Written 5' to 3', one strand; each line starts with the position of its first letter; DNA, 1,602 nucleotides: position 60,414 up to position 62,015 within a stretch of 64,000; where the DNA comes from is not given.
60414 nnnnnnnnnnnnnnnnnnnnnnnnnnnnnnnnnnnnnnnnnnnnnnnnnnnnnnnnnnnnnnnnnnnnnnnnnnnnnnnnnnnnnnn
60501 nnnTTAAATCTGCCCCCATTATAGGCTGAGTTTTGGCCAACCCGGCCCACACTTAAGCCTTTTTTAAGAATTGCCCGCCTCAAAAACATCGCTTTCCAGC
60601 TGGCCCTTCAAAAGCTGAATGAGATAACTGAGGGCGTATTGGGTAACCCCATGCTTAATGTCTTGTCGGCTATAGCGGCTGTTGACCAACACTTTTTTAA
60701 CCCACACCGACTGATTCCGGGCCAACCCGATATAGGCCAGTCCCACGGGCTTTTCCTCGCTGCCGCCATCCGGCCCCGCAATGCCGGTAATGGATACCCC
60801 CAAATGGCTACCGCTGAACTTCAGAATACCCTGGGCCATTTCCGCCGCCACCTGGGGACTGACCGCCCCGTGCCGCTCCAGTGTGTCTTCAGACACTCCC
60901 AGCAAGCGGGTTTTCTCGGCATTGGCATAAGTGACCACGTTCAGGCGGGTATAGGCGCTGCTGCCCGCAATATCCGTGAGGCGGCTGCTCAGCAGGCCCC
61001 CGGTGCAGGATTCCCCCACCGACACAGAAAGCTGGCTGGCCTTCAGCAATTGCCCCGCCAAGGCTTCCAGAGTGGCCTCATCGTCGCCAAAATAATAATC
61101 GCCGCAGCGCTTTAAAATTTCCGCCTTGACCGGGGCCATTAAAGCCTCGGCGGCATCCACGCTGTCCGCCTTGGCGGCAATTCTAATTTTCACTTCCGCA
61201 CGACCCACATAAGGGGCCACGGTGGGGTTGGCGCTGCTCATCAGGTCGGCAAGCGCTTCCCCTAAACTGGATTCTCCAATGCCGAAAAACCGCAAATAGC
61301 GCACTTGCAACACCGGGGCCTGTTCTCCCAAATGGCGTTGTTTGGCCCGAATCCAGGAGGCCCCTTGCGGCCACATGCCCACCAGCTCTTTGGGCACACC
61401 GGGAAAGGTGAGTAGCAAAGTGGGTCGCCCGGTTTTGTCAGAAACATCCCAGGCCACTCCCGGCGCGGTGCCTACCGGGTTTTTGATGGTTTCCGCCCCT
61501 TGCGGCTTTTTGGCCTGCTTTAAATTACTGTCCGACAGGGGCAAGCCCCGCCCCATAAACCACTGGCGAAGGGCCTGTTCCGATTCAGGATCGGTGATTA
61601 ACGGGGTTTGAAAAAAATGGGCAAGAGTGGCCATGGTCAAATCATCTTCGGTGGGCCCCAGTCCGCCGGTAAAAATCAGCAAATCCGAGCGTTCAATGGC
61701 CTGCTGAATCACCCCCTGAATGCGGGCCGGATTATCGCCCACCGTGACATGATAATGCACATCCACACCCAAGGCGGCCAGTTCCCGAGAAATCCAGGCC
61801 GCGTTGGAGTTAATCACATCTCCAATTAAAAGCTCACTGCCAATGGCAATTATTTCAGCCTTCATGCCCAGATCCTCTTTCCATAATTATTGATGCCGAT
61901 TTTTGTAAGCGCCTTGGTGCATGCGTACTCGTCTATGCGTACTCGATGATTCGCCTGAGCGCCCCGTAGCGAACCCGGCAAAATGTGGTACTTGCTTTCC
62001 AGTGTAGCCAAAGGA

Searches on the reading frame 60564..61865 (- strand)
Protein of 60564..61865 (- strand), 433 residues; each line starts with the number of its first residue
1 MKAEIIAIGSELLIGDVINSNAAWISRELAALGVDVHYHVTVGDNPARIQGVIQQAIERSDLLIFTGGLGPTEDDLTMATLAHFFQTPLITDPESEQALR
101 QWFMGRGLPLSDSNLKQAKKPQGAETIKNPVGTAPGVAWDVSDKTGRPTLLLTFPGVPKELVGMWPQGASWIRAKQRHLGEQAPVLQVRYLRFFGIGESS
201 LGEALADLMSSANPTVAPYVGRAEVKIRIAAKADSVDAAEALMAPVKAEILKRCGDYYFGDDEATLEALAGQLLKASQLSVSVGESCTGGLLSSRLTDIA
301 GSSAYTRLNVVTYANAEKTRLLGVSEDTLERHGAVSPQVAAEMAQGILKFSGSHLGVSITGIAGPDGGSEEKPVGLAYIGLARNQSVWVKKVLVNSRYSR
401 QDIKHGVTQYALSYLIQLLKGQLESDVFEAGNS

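Call 82: search_protein_families(library=pfam, proteins=[window:60564-61865:-], max_evalue=0.00001)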
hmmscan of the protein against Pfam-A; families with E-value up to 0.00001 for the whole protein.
window:60564-61865:- (433 aa): 3 families
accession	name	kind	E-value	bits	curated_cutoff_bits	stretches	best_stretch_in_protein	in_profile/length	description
PF02464.23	CinA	-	3.9e-48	163.5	23.5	1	265-418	3-154/155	Competence-damaged protein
PF00994.29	MoCF_biosynth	-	2.5e-29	102.3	26.6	1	4-165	1-134/144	Probable molybdopterin binding domain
PF18146.6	CinA_KH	-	6.3e-25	87.5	27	1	189-260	2-73/73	Damage-inducible protein CinA KH domain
